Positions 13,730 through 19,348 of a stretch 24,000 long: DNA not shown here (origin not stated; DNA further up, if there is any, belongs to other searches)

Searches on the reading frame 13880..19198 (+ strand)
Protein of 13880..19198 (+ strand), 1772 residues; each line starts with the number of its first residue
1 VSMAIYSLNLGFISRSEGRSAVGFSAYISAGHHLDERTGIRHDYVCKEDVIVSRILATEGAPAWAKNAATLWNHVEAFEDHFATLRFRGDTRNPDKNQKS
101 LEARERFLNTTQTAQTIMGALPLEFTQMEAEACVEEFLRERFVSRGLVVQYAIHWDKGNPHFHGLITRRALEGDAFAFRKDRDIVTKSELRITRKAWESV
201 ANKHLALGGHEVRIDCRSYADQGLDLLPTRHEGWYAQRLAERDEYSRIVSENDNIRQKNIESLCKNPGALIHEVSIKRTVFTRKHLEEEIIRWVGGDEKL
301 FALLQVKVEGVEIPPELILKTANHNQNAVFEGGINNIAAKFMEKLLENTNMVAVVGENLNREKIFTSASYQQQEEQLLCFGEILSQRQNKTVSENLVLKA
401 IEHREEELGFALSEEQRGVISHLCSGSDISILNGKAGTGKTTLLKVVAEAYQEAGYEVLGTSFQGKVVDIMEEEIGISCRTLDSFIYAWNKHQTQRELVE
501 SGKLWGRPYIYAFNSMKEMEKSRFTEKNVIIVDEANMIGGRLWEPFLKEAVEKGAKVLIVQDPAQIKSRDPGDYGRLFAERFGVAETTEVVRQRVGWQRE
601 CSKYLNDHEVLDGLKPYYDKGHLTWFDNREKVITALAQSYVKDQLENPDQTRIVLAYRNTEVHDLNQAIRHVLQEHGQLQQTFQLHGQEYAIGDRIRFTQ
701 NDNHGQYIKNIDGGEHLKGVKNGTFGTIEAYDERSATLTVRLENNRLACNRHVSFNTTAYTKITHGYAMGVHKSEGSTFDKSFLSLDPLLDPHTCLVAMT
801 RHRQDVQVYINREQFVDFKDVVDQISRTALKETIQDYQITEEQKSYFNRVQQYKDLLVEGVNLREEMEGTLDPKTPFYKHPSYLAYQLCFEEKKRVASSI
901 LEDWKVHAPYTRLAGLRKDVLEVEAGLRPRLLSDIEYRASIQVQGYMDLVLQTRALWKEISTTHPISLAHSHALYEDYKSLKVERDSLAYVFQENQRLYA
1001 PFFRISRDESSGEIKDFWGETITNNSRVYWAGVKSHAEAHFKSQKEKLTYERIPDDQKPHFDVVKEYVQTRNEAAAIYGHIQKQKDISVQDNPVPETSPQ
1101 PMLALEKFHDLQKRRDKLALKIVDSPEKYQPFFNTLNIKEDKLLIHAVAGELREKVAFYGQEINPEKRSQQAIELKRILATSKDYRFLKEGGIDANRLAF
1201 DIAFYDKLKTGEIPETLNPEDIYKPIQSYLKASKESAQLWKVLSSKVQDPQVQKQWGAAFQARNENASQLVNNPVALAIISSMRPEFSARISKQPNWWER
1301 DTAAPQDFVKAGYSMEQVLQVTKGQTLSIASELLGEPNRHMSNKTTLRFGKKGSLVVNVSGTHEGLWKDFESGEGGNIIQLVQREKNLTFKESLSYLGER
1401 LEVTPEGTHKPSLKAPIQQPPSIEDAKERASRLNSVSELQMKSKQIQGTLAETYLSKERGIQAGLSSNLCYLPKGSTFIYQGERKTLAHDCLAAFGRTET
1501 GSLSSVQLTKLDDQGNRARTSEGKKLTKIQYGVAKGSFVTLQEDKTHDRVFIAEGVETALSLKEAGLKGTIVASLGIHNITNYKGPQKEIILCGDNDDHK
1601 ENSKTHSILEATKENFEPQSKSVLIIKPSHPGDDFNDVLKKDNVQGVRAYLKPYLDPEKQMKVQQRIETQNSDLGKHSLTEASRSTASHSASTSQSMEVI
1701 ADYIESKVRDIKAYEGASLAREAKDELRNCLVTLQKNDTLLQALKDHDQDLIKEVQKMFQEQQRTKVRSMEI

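Call 4: search_protein_families(library=pfam, proteins=[window:13880-19198:+])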
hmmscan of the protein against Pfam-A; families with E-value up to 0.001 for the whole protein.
window:13880-19198:+ (1772 aa): 10 families
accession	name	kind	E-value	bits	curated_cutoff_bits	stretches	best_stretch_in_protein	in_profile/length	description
PF03389.21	MobA_MobL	-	7.6e-44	150.6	26.7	2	102-241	58-223/224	MobA/MobL family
PF13604.12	AAA_30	-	3.2e-40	138.3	27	1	412-627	2-190/191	AAA domain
PF13245.12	AAA_19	-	1.6e-13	51.4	25.1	1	426-568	10-131/134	AAA domain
PF13362.12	Toprim_3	-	1.9e-10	41.5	27.2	1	1550-1641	2-91/95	Toprim domain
PF23639.1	DUF7146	-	1.1e-07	32.6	27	1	1434-1527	5-95/105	Domain of unknown function (DUF7146)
PF18335.7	SH3_13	-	1.9e-06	28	41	1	665-741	1-64/65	ATP-dependent RecD-like DNA helicase SH3 domain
PF01443.25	Viral_helicase1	-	3.5e-06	27.4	21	0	762-809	172-227/228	Viral superfamily 1 RNA helicase core domain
PF25199.1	nSTAND_NTPase5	-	3e-05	24.3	34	0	428-459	42-74/145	Novel STAND NTPase 5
PF03266.21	NTPase_1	-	5.9e-05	23.4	23.9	1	431-534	3-103/168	NTPase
PF13401.12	AAA_22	-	0.0007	20.4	27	0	428-546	6-104/130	AAA domain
